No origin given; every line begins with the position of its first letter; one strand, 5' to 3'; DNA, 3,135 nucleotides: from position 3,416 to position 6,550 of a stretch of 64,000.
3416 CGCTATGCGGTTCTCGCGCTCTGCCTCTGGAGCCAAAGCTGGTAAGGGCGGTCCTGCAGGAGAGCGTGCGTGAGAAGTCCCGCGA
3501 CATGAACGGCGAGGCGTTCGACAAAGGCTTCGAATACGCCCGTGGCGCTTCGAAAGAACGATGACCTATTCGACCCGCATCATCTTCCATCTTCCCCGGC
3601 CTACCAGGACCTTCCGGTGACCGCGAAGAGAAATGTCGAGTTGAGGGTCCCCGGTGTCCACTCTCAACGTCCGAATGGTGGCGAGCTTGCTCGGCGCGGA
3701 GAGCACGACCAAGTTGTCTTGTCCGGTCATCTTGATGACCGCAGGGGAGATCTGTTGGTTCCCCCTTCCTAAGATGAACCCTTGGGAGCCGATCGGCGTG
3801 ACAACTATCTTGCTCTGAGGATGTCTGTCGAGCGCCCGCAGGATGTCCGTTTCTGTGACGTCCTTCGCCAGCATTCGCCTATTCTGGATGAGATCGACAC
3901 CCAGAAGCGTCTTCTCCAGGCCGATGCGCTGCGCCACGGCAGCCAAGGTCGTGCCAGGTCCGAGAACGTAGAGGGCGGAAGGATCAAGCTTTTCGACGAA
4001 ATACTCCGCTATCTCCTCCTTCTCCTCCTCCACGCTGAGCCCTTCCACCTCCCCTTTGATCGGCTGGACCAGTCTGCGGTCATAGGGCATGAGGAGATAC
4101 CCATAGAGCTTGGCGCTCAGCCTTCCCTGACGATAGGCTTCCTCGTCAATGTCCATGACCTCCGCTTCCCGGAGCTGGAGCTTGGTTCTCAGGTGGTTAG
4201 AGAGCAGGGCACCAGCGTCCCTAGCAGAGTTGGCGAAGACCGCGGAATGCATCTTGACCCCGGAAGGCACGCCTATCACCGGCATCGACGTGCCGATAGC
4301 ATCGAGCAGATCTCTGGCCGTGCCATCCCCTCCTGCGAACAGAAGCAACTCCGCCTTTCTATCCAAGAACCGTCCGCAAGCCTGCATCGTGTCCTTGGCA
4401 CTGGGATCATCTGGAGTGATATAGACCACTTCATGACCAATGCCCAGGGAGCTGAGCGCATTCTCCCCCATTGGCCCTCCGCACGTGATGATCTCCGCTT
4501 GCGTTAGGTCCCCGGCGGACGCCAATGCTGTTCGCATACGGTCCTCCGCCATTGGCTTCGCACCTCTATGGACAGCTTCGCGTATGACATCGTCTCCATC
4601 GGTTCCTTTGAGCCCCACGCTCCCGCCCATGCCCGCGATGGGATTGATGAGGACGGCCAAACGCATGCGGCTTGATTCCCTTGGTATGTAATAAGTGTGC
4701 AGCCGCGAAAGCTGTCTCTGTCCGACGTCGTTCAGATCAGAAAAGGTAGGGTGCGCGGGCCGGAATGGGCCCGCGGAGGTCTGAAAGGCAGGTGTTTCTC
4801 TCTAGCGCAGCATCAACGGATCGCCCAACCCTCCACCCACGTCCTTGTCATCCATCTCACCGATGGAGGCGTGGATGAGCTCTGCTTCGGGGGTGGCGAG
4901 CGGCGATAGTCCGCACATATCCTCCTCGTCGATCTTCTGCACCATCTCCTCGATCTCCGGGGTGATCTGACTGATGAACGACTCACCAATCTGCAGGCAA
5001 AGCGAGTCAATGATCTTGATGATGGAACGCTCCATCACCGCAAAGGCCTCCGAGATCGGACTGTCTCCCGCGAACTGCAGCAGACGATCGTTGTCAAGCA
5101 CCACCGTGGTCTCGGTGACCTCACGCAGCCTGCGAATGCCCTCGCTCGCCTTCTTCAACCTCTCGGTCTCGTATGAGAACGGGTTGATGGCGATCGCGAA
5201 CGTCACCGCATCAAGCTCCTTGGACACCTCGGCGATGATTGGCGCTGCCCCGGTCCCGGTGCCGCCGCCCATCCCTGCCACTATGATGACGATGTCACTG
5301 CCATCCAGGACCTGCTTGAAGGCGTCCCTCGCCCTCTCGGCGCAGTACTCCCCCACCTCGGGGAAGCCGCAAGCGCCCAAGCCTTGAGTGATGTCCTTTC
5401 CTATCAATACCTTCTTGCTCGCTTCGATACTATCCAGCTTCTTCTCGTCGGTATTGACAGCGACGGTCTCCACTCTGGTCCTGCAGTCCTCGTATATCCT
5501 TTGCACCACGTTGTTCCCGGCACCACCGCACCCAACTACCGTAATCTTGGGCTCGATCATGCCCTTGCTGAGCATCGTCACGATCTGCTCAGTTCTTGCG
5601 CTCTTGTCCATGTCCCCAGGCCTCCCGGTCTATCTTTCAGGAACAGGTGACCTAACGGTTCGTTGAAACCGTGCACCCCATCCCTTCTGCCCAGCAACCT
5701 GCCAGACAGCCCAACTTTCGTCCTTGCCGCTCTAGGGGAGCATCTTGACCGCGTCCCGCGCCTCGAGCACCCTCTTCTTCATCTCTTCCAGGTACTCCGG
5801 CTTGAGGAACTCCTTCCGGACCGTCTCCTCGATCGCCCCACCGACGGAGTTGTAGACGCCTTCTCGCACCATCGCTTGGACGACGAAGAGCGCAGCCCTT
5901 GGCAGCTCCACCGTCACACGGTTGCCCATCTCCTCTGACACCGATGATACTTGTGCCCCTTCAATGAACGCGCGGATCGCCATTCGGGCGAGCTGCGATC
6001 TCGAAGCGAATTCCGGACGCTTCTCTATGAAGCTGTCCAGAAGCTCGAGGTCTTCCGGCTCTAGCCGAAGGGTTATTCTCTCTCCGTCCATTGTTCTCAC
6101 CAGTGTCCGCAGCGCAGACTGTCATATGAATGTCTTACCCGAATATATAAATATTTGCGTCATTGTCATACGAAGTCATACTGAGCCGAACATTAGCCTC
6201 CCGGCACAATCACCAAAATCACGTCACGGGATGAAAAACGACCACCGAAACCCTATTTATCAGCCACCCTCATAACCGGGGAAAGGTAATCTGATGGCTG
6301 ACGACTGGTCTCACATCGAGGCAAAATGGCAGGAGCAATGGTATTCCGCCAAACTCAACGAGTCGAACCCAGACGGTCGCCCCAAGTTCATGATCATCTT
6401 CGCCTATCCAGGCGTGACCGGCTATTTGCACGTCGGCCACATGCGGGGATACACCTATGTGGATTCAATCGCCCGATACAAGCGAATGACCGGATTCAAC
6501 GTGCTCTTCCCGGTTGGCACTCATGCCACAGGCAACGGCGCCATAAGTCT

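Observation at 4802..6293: Double-RHH gene followed by an FtsZ homologue that lacks the whole C-terminal (T7-loop) domain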

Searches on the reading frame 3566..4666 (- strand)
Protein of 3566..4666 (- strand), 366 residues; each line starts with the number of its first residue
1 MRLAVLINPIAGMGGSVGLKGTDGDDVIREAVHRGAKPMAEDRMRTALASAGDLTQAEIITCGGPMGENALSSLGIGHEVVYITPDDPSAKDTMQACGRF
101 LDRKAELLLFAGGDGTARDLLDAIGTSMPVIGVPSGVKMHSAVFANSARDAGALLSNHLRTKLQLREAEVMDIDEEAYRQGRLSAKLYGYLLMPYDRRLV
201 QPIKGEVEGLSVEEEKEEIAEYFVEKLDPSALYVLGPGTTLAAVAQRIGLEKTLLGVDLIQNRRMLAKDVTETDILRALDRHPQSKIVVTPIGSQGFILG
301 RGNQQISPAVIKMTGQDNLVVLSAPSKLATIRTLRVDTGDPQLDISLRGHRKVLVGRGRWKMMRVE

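Call 4: search_protein_families(library=pfam, proteins=[window:3566-4666:-], max_evalue=0.1)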
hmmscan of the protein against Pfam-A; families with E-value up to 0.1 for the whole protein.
window:3566-4666:- (366 aa): 4 families
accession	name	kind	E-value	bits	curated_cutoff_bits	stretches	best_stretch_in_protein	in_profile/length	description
PF20143.4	NAD_kinase_C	-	1.9e-18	66.8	23.7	1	232-364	5-125/126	ATP-NAD kinase C-terminal domain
PF01513.26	NAD_kinase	-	3e-16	60.4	25.5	1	27-157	8-124/130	ATP-NAD kinase N-terminal domain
PF00781.29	DAGK_cat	-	0.00061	19.8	23.6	1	89-140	40-94/125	Diacylglycerol kinase catalytic domain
PF00455.28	DeoRC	-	0.024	15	31.8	1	213-252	3-42/160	DeoR C terminal sensor domain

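Call 5: search_protein_families(library=ncbifam, proteins=[window:3566-4666:-], max_evalue=0.1)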
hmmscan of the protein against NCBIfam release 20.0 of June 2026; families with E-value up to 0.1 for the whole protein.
window:3566-4666:- (366 aa): 1 family
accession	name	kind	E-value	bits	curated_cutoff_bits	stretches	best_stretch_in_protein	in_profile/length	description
NF002521.0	PRK01911.1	equivalog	0.073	12.5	309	0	99-137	59-98/292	NAD kinase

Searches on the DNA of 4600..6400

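Call 77: search_rna_families(source=window, start=4600, end=6400, threshold=evalue, max_evalue=10)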
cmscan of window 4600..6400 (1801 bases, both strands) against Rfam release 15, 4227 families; matches with E-value up to 10: 1.
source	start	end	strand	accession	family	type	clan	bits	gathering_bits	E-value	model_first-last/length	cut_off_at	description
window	4888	5022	-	RF01881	Xist_exon4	Gene; lncRNA;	-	15.5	100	2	1-126/126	no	X-chromosome inactivation gene exon 4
